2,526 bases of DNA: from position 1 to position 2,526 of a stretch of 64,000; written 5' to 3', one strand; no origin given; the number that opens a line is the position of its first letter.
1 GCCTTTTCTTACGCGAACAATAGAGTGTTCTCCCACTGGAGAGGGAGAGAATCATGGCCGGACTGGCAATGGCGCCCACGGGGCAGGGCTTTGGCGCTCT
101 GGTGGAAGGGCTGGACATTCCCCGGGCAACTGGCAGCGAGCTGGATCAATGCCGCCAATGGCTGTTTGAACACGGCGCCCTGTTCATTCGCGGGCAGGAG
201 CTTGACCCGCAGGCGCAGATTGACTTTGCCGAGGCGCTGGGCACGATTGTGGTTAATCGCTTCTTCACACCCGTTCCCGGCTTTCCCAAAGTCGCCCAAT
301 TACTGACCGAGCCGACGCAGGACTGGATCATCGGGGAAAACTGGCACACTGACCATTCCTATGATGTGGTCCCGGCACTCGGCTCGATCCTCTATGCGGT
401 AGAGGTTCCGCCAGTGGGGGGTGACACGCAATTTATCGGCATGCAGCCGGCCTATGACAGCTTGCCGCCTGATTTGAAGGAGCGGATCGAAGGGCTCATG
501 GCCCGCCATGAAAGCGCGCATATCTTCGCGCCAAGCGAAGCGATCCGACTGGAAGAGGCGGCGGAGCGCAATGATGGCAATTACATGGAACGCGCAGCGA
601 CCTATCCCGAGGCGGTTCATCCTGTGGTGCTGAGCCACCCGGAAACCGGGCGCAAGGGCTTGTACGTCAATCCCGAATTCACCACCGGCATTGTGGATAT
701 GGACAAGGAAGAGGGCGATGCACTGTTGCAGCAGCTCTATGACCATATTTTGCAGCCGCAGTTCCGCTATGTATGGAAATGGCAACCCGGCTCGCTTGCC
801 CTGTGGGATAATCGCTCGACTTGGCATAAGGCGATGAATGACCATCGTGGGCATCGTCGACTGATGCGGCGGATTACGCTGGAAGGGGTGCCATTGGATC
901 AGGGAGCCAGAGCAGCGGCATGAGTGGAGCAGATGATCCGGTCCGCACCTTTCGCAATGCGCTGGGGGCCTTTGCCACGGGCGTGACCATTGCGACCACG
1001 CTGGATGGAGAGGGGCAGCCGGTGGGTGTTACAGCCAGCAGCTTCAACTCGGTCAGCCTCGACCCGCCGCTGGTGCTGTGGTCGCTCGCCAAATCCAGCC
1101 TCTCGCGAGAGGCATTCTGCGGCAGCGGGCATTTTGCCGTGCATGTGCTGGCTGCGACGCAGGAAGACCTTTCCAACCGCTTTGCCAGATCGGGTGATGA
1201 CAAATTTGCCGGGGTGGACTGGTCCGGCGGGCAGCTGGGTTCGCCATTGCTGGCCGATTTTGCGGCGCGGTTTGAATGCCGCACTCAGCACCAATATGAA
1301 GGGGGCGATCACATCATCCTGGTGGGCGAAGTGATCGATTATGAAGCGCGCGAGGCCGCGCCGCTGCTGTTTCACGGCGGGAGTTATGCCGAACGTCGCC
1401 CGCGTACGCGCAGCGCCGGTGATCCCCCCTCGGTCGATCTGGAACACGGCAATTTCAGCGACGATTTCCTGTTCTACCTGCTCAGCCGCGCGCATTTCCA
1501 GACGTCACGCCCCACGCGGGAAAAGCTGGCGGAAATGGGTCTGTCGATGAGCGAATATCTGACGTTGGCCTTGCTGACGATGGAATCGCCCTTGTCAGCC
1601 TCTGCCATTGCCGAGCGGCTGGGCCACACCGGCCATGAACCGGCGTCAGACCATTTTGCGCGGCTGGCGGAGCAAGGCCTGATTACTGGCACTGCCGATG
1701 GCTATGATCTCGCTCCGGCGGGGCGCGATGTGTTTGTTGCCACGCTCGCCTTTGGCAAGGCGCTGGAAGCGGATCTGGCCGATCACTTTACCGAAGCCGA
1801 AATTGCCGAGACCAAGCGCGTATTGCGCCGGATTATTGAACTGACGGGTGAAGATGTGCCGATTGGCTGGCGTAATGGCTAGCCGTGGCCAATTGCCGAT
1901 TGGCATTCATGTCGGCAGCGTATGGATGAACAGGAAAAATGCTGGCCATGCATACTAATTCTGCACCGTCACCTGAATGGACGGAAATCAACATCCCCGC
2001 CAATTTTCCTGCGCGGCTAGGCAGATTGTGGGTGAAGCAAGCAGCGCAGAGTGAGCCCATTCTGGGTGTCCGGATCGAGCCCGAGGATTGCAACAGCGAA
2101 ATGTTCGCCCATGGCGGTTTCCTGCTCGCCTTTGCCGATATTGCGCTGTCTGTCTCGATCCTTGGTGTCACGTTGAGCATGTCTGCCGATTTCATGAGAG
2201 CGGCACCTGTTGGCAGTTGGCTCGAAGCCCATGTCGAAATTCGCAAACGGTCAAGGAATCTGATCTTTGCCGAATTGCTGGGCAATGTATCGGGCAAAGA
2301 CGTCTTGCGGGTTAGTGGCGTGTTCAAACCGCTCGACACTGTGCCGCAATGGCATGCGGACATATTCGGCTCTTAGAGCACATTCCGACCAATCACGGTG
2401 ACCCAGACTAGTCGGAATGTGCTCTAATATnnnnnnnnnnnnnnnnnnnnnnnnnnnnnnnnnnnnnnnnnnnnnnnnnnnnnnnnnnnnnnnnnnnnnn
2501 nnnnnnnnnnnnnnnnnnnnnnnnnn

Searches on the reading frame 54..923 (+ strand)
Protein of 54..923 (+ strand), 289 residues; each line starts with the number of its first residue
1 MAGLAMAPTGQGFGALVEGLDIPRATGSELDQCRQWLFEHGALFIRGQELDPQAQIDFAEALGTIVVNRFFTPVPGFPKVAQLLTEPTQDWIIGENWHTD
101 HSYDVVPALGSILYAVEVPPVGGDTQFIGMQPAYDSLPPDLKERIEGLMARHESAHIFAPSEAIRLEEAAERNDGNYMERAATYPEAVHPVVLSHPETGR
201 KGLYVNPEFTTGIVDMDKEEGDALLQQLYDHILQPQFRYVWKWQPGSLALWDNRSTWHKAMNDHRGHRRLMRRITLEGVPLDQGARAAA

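Call 7: search_protein_families(library=pfam, proteins=[window:54-923:+], max_evalue=0.001)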
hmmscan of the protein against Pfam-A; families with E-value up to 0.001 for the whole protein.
window:54-923:+ (289 aa): 1 family
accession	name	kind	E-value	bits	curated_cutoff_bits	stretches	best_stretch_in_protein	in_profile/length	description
PF02668.22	TauD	-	1e-63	216.2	27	1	8-275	4-267/267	Taurine catabolism dioxygenase TauD, TfdA family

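Call 24: find_encoding_contigs(protein=window:54-923:+, flank=10000, max_places=4)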
Protein window:54-923:+ (289 aa): no gene with exactly this product is on record in the collection.

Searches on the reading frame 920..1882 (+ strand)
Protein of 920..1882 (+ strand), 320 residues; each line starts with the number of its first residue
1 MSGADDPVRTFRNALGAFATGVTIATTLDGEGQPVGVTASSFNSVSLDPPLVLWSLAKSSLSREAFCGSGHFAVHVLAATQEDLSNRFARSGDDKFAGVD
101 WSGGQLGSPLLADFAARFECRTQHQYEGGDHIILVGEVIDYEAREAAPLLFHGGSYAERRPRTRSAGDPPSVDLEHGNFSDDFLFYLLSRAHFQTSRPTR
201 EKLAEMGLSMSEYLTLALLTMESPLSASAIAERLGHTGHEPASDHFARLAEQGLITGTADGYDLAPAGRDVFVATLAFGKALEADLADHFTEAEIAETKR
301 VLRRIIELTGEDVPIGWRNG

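Call 7: search_protein_families(library=pfam, proteins=[window:920-1882:+], max_evalue=0.001)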
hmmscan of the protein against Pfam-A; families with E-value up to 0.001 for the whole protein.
window:920-1882:+ (320 aa): 3 families
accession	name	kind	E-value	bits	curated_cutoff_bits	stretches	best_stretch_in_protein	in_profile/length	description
PF01613.24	Flavin_Reduct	-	1.5e-42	145.8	27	1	16-157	2-150/153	Flavin reductase like domain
PF12802.13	MarR_2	-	0.00031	21.3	27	1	207-262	2-57/61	MarR family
PF12840.13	HTH_20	-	0.00097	19.5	27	0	222-256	16-49/51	Helix-turn-helix domain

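Call 37: search_protein_families(library=ncbifam, proteins=[window:920-1882:+], max_evalue=0.001)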
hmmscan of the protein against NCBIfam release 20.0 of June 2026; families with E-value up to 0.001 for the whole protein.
window:920-1882:+ (320 aa): 8 families
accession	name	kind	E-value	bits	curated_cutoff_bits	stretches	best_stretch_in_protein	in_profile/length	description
NF045919.1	HphnlacHdxRed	equivalog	2.2e-66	224.1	340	1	8-307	7-308/309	p-hydroxyphenylacetate 3-hydroxylase reductase component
NF052639.1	FlvnRedFerAPor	equivalog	3.3e-48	163.3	260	1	8-158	4-154/158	flavin reductase FerA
NF045630.1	monooxsub_HsaB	equivalog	3.4e-43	147.6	230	1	9-164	8-164/186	3-hydroxy-9,10-secoandrosta-1,3,5(10)-triene-9,17-dione monooxygenase reductase subunit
NF045733.1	StyMonoxStyB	equivalog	3.1e-30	105.1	200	1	10-158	3-148/150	styrene monooxygenase NADH-dependent flavin reductase subunit StyB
NF042921.1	HpaC_Thermus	equivalog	4.2e-24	85.3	200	1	10-156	4-146/150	4-hydroxyphenylacetate 3-monooxygenase reductase subunit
TIGR03615.1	RutF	equivalog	9.4e-22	77.7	254.75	1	9-156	4-153/156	NADH-dependent FMN reductase RutF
TIGR02296.1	HpaC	equivalog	4.2e-14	52.8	205.95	1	11-145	1-138/154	4-hydroxyphenylacetate 3-monooxygenase, reductase component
NF012030.0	PRK15486.1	equivalog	1.4e-10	41.2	315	1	9-137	8-139/170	4-hydroxyphenylacetate 3-monooxygenase reductase subunit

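Call 76: search_solved_structures(query=window:920-1882:+, max_evalue=0.00001)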
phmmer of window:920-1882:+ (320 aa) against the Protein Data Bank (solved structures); distinct sequences matched with E-value up to 0.00001: 24.
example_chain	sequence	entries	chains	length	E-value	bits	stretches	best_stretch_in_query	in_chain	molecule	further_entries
5zc2_B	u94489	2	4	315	1.4e-45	159.3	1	6-271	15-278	p-hydroxyphenylacetate 3-hydroxylase, reductase component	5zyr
3rh7_A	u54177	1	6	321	2.4e-42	148.6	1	7-158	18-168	Hypothetical oxidoreductase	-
3nfw_A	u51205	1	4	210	1.4e-34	123.1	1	8-164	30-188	Flavin reductase-like, FMN-binding protein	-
4xhy_A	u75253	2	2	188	1e-30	110.4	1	8-161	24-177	Flavin reductase domain protein, FMN-binding protein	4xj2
4r82_A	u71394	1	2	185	1e-26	97.2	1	11-161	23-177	Oxidoreductase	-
4hx6_A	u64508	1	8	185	1.2e-26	97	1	11-161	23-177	Oxidoreductase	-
8ct0_A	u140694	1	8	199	6.8e-26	94.6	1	10-163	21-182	Flavin reductase (NADH)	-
4l82_A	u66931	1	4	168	2.1e-25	92.9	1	10-157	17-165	RifeA.00250.a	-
1rz0_A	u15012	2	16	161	1.2e-24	90.5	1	9-158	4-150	phenol 2-hydroxylase component B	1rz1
5cho_A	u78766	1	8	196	1.6e-20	77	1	9-157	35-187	Flavin reductase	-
9fd4_A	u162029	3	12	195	6.1e-20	75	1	8-158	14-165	Flavin reductase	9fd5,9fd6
2qck_A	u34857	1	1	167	1e-19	74.3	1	10-161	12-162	Flavin reductase domain protein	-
4f07_A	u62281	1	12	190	1.3e-15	60.8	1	8-156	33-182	Styrene monooxygenase component 2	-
2ecr_A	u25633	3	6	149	3.5e-15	59.4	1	10-152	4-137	flavin reductase component (HpaC) of 4-hydroxyphenylacetate 3-monooxygenase | flavin reductase (HpaC) of 4-hydroxyphenylacetate 3-monooxygnease | flavin reducta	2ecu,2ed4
2d36_A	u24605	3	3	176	8.9e-15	58.1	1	11-156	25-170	hypothetical NADH-dependent FMN oxidoreductase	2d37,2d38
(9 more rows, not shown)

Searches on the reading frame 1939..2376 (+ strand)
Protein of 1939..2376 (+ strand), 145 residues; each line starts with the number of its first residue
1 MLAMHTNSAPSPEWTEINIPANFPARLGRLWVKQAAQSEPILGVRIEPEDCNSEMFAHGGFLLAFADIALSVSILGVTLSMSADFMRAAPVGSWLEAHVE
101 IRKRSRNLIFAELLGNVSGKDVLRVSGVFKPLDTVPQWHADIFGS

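Call 15: search_protein_families(library=pfam, proteins=[window:1939-2376:+])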
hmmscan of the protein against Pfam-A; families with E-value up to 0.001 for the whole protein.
window:1939-2376:+ (145 aa): 2 families
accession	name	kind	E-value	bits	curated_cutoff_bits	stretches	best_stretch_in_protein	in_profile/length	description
PF03061.28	4HBT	-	2.2e-07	31.5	20.6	1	57-112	4-67/79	Thioesterase superfamily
PF13622.12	4HBT_3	-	8.8e-06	26.3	24.3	1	54-108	9-62/83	Acyl-CoA thioesterase N-terminal domain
